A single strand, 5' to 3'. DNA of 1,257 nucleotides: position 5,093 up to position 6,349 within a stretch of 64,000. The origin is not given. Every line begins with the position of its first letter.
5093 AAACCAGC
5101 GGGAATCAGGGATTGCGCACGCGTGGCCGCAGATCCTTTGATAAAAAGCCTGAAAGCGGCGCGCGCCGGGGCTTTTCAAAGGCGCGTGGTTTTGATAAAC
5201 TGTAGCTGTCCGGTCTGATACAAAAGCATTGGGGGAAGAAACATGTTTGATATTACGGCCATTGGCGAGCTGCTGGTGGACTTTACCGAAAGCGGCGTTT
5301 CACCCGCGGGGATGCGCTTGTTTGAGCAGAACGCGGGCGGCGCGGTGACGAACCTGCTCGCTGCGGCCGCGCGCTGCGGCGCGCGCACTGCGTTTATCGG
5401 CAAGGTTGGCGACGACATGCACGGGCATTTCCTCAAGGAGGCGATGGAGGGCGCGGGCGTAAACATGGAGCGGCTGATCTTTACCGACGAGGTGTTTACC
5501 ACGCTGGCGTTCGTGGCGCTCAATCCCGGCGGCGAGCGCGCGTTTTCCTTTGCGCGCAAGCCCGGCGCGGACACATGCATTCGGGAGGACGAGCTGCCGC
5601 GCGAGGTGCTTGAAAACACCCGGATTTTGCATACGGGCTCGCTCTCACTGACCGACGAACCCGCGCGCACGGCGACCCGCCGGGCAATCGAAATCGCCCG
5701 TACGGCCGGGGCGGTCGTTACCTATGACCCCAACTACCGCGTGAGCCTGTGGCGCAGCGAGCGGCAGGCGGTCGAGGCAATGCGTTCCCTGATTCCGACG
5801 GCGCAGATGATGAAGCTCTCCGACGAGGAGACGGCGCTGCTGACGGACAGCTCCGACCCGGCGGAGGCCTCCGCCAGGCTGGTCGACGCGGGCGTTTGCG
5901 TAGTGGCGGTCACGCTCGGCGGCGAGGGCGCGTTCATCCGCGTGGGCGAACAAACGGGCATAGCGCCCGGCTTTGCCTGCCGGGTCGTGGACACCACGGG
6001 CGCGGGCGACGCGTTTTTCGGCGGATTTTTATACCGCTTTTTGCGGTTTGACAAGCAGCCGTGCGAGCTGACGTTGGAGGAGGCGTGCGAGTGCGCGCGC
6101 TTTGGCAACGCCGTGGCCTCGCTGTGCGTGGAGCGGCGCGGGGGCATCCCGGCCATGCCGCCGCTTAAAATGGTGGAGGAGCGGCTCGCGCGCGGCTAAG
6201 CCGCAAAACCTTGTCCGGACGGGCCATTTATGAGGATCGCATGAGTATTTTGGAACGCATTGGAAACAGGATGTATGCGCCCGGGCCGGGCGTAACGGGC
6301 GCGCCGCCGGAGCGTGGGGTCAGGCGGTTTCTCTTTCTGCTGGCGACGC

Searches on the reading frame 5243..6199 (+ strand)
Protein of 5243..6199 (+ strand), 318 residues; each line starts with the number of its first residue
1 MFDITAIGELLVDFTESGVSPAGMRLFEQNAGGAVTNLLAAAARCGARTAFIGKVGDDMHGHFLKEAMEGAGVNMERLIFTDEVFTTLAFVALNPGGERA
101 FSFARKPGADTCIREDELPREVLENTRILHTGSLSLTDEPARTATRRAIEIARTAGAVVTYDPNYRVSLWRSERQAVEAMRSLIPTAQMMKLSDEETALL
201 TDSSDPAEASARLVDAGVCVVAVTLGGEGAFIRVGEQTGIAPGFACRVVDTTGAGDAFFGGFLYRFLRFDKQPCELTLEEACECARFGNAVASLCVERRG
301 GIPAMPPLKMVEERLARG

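Call 7: find_encoding_contigs(protein=window:5243-6199:+, flank=6000, max_places=10)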
Protein window:5243-6199:+ (318 aa): no gene with exactly this product is on record in the collection.

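Call 11: search_protein_families(library=pfam, proteins=[window:5243-6199:+], max_evalue=1)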
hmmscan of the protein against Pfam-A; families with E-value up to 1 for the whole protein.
window:5243-6199:+ (318 aa): 1 family
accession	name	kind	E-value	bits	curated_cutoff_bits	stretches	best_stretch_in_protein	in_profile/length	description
PF00294.29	PfkB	-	3e-54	184.9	25.8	1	3-306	3-300/302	pfkB family carbohydrate kinase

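Call 12: find_related_loci(query=window:5243-6199:+, collection=genome_contigs, flank=4000)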
Query window:5243-6199:+ (318 aa) in genome_contigs; peptide patterns used: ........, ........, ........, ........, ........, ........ (x = any residue, [..] = any of these).
244 stretches matched a pattern; 74 encode a relative of the query (tblastn E <= 1e-3); 74 distinct loci.
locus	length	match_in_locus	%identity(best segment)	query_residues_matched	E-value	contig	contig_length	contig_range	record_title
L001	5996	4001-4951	69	1-317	2e-148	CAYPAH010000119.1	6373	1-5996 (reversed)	MAG TPA_asm: uncultured Oscillospiraceae bacterium isolate SRP192927_co2_545 genome assembly, contig: NODE_27380_length_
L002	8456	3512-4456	70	1-315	2e-145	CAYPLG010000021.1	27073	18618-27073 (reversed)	MAG TPA_asm: uncultured Oscillospiraceae bacterium isolate SRP192927_co4_343 genome assembly, contig: NODE_3062_length_2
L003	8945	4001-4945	70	1-315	2e-143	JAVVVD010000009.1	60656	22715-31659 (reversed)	MAG: Clostridia bacterium isolate CGS10Y2-bin70 NODE_9_length_60656_cov_29.147576, whole genome shotgun sequence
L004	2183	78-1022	68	1-315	5e-152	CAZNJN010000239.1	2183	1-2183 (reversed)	MAG TPA_asm: uncultured Oscillospiraceae bacterium isolate SRP192927_co1_1054 genome assembly, contig: NODE_173682_lengt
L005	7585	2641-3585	67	1-315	5e-142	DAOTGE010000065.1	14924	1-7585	MAG TPA_asm: Eubacteriales bacterium isolate AMR_MDS_3085 NODE_4818_length_14924_cov_9.480866, whole genome shotgun sequ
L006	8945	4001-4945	65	1-315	4e-138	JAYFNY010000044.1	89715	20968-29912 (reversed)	MAG: Eubacteriales bacterium isolate 5C_59 c_5C_000000140172, whole genome shotgun sequence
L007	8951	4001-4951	65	1-317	5e-136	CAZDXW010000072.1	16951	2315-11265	MAG TPA_asm: uncultured Christensenella sp. isolate binchicken_co152_37 genome assembly, contig: NODE_3650_length_16951_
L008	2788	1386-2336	65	1-317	3e-141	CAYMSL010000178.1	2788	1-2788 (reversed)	MAG TPA_asm: uncultured Oscillospiraceae bacterium isolate SRP263991_co4_71 genome assembly, contig: NODE_62841_length_2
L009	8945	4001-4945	65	1-315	7e-135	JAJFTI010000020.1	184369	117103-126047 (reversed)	MAG: Eubacteriales bacterium isolate bin.182 k141_4238285, whole genome shotgun sequence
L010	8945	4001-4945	65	1-315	3e-134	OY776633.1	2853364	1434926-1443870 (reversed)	MAG: Christensenellaceae bacterium isolate c84a42d1-d9c9-443e-85ff-73520b584de8 genome assembly, chromosome: 1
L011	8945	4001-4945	65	1-315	5e-134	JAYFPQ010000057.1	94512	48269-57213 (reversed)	MAG: Christensenella sp. isolate CA_127_R1 c_CA_000000012570, whole genome shotgun sequence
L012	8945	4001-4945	65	1-315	9e-134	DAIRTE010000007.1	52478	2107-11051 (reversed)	MAG TPA_asm: Clostridia bacterium isolate CTOTU7604 NODE_1260_length_52478_cov_8.172310, whole genome shotgun sequence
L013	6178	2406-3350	68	1-315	1e-133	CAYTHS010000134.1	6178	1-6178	MAG TPA_asm: uncultured Oscillospiraceae bacterium isolate SRP241341_co1_196 genome assembly, contig: NODE_11863_length_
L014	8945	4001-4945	64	1-315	1e-131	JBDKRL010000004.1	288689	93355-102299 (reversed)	MAG: Clostridiaceae bacterium isolate 5_bin.60 c_000000098299, whole genome shotgun sequence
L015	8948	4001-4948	63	1-316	4e-130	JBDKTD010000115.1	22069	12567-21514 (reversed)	MAG: Clostridiaceae bacterium isolate 6_bin.143_R2 c_000000307132, whole genome shotgun sequence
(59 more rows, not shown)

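Call 15: find_homologous_proteins(query=window:5243-6199:+, max_evalue=1e-60)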
Query window:5243-6199:+ (318 aa): 7413 proteins with E <= 1e-60 among 8000 candidates; the best 120 are listed.
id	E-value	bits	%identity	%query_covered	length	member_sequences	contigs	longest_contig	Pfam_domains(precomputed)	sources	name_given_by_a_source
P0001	1.2e-205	700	100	100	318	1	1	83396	PF00294.30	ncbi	-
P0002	2.0e-162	558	81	100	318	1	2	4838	PF00294.30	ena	-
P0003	3.4e-155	534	75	99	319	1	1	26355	PF00294.30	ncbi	-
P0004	3.3e-153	527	76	99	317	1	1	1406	PF00294.30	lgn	-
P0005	5.0e-153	527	76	99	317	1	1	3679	PF00294.30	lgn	-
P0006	1.7e-152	525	74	100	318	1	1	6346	PF00294.30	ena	-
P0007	8.1e-148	510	74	99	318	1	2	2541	PF00294.30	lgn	-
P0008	3.3e-143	495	73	100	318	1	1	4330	PF00294.30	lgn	-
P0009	3.6e-140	485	69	100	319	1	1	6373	PF00294.30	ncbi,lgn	-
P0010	2.5e-138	479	70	99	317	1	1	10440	PF00294.30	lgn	-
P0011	9.0e-136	470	68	99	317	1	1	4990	PF00294.30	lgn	-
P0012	3.6e-135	468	67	99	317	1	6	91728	PF00294.30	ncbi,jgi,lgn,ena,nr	ncbi:MAG TPA: carbohydrate kinase [Eubacteriales bacterium]|nr:carbohydrate kinase [Eubacteriales ba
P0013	5.9e-135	467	70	99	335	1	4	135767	PF00294.30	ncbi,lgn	ncbi:MAG: carbohydrate kinase [Clostridia bacterium]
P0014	6.9e-135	467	67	100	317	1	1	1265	PF00294.30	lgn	-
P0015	1.4e-134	466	68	99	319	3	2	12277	PF00294.30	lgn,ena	-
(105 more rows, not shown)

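Call 17: find_encoding_contigs(protein=P0002, flank=5000, max_places=4)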
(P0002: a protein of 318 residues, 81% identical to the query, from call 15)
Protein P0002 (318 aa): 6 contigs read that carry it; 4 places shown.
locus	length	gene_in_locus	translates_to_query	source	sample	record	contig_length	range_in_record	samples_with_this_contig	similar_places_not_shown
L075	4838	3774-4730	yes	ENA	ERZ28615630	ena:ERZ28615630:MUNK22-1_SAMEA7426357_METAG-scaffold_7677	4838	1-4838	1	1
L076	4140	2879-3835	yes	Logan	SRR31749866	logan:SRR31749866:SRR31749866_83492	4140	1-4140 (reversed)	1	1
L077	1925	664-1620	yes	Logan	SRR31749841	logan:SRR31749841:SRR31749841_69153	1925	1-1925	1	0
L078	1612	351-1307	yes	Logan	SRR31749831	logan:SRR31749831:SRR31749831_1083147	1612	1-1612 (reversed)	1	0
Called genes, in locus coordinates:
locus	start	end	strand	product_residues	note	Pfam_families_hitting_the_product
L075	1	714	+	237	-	?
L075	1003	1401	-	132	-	PF04304:DUF454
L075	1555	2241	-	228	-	PF00561:Abhydrolase_1, PF12146:Hydrolase_4, PF12697:Abhydrolase_6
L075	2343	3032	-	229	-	PF00583:Acetyltransf_1, PF13302:Acetyltransf_3, PF26273:Gly_zipper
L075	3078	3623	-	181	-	PF28549:NDPSase_N (weak), PF00293:NUDIX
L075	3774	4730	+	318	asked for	PF00294:PfkB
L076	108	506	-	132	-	PF04304:DUF454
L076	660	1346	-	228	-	PF00561:Abhydrolase_1, PF12146:Hydrolase_4, PF12697:Abhydrolase_6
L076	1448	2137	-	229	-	PF00583:Acetyltransf_1, PF13302:Acetyltransf_3, PF26273:Gly_zipper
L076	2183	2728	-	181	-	PF28549:NDPSase_N (weak), PF00293:NUDIX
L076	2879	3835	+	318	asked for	PF00294:PfkB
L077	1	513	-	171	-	?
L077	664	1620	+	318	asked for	PF00294:PfkB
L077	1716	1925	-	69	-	?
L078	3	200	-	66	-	?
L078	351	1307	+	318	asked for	PF00294:PfkB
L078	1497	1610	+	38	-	?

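Call 18: find_encoding_contigs(protein=P0003, flank=5000, max_places=4)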
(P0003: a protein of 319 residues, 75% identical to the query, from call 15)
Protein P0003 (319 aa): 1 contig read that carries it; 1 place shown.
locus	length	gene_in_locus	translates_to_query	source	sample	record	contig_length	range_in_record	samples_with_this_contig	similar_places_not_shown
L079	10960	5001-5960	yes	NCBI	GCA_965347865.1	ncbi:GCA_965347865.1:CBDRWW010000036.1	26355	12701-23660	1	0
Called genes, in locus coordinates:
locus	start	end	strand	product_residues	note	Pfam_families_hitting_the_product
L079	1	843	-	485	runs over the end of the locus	PF02386:TrkH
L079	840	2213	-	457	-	PF01488:Shikimate_DH (faint), PF01494:FAD_binding_3 (faint), PF02254:TrkA_N, PF02558:ApbA (faint), PF03435:Sacchrp_dh_NADP (faint), PF13241:NAD_binding_7 (weak), PF02080:TrkA_C, PF02254:TrkA_N, +2 more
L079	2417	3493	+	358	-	PF01073:3Beta_HSD, PF01370:Epimerase, PF02719:Polysacc_synt_2 (weak), PF04321:RmlD_sub_bind (weak), PF13460:NAD_binding_10, PF16363:GDP_Man_Dehyd, PF07993:NAD_binding_4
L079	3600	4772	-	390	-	PF00390:malic, PF03949:Malic_M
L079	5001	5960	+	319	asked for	PF00294:PfkB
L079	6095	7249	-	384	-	PF13407:Peripla_BP_4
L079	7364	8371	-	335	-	PF02653:BPD_transp_2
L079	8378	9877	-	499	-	PF13476:AAA_23 (weak), PF00005:ABC_tran, PF09818:ABC_ATPase (faint), PF13304:AAA_21 (faint), PF00005:ABC_tran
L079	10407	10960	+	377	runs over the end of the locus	PF00356:LacI, PF00532:Peripla_BP_1, PF13407:Peripla_BP_4 (weak), PF13377:Peripla_BP_3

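Call 19: find_encoding_contigs(protein=P0001, flank=5000, max_places=4)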
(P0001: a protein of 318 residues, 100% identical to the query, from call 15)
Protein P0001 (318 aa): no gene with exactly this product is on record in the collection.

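Call 25: find_encoding_contigs(protein=P0005, flank=4000, max_places=3)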
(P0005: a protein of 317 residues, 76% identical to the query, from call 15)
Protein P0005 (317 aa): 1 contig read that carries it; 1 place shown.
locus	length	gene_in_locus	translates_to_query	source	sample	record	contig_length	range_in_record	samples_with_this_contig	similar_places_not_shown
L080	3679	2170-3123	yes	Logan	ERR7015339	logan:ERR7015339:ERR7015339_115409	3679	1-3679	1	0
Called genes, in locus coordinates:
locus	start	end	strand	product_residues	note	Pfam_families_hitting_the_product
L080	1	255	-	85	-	?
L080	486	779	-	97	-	PF13031:DUF3892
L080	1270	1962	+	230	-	PF01520:Amidase_3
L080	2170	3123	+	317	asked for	PF00294:PfkB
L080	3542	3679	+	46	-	?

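Call 26: find_encoding_contigs(protein=P0006, flank=4000, max_places=3)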
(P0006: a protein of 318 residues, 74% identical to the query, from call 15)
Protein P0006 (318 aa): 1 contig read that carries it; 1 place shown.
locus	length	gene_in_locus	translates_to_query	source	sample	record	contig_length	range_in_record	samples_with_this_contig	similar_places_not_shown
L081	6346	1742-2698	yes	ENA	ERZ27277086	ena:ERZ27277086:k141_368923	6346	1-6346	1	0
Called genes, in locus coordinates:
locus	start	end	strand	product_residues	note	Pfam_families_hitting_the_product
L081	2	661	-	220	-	?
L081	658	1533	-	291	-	PF00106:adh_short, PF13561:adh_short_C2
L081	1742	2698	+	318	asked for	PF00294:PfkB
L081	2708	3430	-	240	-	PF01182:Glucosamine_iso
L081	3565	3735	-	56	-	PF01165:Ribosomal_S21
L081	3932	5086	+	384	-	PF01757:Acyl_transf_3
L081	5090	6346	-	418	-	?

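Call 27: find_encoding_contigs(protein=P0008, flank=4000, max_places=3)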
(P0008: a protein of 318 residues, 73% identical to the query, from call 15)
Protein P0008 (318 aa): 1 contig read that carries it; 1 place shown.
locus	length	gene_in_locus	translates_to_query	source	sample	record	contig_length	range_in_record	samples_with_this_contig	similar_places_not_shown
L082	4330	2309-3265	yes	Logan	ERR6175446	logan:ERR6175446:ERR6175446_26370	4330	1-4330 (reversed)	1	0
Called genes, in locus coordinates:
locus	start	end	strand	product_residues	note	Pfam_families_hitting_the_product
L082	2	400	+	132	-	?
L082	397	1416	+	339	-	PF00691:OmpA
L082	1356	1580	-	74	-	-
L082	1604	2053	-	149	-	PF02681:DUF212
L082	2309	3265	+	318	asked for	PF00294:PfkB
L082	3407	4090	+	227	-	PF13489:Methyltransf_23, PF01209:Ubie_methyltran, PF03848:TehB, PF05175:MTS, PF13847:Methyltransf_31, PF08241:Methyltransf_11, PF08242:Methyltransf_12, PF13649:Methyltransf_25, +2 more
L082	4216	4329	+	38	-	?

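Call 50: list_cluster_members(proteins=[P0001, P0002])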
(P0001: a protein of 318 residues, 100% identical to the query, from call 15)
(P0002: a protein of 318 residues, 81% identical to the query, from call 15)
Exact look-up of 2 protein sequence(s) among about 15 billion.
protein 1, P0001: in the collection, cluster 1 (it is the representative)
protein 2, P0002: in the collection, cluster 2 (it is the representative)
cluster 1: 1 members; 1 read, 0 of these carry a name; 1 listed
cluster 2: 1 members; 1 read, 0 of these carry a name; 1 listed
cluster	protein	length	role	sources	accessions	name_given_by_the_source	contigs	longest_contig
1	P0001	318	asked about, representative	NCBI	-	-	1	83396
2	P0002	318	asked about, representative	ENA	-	-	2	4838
